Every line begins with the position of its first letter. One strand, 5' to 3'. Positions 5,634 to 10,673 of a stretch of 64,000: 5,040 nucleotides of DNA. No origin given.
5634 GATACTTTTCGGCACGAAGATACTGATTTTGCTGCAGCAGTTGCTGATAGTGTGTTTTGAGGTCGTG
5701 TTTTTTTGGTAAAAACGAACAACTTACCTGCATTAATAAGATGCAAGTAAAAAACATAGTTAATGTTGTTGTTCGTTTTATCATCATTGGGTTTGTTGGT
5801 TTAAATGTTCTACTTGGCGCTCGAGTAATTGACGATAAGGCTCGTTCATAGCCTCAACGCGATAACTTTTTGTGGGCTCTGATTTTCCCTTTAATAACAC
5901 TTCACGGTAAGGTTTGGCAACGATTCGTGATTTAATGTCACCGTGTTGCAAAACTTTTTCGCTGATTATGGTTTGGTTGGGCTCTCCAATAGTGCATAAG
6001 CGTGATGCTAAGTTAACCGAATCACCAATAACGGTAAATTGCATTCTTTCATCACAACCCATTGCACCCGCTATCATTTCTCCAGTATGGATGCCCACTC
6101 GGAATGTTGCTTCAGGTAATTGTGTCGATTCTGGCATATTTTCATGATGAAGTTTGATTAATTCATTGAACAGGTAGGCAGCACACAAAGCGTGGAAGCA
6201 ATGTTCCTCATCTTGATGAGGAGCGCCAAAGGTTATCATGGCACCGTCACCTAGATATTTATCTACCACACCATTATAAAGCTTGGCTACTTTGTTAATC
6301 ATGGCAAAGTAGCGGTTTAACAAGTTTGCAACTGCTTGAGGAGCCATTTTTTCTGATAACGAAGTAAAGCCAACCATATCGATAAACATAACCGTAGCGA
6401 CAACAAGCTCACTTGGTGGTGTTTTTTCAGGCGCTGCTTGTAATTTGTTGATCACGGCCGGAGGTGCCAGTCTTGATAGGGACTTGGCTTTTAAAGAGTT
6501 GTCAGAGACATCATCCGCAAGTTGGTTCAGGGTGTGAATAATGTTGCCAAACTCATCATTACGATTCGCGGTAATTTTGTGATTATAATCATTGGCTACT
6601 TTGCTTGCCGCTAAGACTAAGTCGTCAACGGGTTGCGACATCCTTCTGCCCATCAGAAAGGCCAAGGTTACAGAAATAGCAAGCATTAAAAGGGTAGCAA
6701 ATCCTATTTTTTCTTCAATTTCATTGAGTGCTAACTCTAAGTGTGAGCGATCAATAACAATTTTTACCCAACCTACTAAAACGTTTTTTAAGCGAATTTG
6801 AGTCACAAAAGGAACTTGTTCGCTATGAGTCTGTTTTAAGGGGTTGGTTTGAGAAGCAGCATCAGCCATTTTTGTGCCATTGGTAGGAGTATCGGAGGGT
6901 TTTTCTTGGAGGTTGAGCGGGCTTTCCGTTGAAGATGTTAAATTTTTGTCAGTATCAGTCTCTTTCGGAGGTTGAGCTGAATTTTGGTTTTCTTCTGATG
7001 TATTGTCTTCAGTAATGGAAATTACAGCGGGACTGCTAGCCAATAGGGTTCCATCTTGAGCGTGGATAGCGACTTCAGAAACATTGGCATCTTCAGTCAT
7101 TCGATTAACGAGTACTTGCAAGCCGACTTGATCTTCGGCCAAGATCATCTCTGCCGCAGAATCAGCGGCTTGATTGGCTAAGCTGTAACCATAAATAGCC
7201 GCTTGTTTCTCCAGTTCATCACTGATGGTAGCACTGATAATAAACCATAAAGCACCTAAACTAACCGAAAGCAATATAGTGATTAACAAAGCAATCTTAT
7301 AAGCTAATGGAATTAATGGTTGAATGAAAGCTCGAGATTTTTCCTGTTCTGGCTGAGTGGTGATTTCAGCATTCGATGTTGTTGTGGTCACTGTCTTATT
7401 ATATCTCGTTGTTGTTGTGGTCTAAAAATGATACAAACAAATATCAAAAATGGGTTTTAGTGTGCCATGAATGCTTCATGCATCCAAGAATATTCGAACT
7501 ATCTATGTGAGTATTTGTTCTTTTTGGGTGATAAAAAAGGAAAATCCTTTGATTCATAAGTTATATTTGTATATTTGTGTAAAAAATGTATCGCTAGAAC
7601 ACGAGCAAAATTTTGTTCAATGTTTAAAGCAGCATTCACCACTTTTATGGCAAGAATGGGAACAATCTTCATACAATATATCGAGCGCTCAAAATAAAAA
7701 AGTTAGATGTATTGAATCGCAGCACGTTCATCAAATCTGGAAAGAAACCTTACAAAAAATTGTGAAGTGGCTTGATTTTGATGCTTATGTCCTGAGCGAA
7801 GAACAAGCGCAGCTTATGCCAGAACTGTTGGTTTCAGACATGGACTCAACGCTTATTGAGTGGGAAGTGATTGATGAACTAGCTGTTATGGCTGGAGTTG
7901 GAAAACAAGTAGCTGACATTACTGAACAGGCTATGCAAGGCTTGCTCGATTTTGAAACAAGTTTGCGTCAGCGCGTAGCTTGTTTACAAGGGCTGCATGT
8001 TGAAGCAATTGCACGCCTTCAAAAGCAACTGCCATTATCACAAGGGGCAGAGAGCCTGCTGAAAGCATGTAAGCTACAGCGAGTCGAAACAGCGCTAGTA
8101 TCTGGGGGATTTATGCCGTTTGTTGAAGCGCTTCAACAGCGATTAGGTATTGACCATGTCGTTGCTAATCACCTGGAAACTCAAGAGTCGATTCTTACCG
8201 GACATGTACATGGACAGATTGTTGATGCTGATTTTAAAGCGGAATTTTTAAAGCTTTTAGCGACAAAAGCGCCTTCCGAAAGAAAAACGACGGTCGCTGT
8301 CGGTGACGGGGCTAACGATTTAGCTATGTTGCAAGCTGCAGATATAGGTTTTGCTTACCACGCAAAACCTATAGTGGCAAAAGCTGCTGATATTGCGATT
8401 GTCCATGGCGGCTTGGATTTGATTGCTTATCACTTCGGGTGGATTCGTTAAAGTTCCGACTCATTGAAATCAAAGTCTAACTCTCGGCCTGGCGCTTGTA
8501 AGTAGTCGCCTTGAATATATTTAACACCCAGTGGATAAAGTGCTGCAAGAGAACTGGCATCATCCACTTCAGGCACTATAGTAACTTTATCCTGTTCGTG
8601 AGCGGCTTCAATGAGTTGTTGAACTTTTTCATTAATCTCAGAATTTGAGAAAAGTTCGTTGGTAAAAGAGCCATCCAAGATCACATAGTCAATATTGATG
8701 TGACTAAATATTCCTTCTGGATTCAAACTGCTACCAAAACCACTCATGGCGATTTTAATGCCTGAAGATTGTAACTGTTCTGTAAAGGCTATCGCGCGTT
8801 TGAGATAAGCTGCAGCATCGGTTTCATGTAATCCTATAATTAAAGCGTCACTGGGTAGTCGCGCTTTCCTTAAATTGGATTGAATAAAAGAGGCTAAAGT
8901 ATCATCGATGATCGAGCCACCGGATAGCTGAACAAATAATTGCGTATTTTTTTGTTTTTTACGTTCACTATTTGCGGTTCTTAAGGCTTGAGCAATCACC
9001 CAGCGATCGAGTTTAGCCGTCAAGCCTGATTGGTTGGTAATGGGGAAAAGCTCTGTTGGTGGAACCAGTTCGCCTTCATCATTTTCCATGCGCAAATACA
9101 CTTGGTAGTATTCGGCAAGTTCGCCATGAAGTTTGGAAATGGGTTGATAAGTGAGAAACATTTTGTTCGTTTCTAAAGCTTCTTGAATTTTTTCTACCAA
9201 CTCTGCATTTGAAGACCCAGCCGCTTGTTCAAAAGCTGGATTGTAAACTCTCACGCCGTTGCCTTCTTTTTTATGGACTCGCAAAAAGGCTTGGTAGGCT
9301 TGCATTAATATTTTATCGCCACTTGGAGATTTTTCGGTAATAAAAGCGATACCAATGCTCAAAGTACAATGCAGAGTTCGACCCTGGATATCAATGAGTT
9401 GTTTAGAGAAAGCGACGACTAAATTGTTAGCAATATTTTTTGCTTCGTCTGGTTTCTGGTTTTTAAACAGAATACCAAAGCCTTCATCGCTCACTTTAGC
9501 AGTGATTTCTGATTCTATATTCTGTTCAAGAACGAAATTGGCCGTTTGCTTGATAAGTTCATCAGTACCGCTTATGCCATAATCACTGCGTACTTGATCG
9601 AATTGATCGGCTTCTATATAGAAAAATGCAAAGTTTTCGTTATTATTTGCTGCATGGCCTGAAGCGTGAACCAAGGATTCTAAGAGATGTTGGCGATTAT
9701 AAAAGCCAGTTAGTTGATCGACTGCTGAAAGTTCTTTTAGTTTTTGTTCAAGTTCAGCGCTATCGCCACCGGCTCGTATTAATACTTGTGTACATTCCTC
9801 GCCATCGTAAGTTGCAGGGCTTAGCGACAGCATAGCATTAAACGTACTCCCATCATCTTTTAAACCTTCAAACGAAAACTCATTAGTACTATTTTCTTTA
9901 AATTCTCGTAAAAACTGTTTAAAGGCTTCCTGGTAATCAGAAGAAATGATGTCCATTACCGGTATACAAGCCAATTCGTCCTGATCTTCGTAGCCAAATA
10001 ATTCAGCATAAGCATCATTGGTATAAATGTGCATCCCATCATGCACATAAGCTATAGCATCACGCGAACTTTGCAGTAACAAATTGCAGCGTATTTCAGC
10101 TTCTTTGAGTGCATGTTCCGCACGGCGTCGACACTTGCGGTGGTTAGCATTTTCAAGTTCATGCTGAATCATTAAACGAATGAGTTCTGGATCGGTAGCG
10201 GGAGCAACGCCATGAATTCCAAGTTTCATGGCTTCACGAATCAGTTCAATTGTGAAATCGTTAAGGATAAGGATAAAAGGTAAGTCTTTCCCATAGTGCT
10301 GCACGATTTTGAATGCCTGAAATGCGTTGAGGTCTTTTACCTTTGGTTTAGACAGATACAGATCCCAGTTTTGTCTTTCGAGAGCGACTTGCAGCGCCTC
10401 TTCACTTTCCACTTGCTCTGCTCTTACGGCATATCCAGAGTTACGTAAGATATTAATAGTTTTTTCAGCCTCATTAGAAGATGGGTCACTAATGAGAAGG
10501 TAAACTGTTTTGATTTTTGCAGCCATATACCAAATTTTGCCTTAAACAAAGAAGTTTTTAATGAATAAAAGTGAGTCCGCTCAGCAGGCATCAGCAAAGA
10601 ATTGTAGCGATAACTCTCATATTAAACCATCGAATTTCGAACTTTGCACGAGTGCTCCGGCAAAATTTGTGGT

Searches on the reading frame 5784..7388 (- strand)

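Call 69: search_protein_families(library=pfam, proteins=[window:5784-7388:-], max_evalue=0.00001)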
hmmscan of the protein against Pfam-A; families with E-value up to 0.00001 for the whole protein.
window:5784-7388:- (534 aa): 2 families
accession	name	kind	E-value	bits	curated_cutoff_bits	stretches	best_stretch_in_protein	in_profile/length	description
PF00211.25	Guanylate_cyc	-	9.3e-25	87.7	21.9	1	331-505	9-176/183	Adenylate and Guanylate cyclase catalytic domain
PF00672.30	HAMP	-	2.5e-09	37.8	25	1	245-293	1-50/53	HAMP domain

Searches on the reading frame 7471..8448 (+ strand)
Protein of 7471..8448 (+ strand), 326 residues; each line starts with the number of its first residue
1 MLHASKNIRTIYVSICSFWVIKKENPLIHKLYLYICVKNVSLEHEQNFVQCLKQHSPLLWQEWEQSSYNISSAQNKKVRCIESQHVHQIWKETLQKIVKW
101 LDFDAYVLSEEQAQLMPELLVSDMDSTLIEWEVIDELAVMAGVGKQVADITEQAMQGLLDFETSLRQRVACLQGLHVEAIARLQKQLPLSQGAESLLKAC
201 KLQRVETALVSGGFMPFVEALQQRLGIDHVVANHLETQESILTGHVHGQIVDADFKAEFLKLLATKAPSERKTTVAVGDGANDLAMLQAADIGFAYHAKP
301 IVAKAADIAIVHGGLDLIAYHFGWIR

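Call 69: search_protein_families(library=pfam, proteins=[window:7471-8448:+], max_evalue=0.00001)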
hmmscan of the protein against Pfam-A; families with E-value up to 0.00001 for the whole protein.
window:7471-8448:+ (326 aa): 3 families
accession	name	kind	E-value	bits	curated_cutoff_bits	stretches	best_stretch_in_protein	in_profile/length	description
PF12710.13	HAD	-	1.6e-18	68.2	27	1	121-288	2-189/189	haloacid dehalogenase-like hydrolase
PF00702.32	Hydrolase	-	1.1e-16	62.3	26.4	1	119-291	3-191/191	haloacid dehalogenase-like hydrolase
PF08282.18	Hydrolase_3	-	2.8e-07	30.9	20.9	1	256-308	188-241/255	haloacid dehalogenase-like hydrolase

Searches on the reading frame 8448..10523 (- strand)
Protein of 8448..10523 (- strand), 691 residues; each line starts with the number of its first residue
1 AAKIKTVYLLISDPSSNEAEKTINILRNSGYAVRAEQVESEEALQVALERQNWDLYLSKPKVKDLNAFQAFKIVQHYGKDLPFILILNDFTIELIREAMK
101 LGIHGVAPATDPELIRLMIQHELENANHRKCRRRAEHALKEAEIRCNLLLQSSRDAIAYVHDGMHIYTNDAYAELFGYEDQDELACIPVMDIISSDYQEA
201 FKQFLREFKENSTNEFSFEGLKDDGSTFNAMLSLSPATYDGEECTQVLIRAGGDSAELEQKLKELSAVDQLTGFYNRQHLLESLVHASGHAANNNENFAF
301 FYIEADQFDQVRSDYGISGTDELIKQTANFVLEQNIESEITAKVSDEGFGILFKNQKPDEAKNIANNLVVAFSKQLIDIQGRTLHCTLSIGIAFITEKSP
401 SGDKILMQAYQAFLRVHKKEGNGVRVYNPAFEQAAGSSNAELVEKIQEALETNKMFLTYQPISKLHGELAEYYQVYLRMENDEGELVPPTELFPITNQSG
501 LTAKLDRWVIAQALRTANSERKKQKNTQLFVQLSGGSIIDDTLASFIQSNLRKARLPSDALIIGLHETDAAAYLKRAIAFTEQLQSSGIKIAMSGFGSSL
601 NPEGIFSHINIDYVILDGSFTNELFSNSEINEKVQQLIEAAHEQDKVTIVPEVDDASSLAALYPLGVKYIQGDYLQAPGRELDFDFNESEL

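Call 69: search_protein_families(library=pfam, proteins=[window:8448-10523:-], max_evalue=0.00001)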
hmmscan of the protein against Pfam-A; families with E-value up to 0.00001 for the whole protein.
window:8448-10523:- (691 aa): 4 families
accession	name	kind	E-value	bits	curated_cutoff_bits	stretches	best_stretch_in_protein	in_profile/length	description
PF00563.25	EAL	-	4.3e-46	157.6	31.3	1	444-678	2-236/236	EAL domain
PF00990.26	GGDEF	-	2.6e-22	79.7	23.8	1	267-421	2-159/161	Diguanylate cyclase, GGDEF domain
PF13426.13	PAS_9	-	8.1e-10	39.3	27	1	155-244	2-91/103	PAS domain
PF00989.32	PAS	-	1.4e-08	35.1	22.6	1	148-249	5-108/113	PAS fold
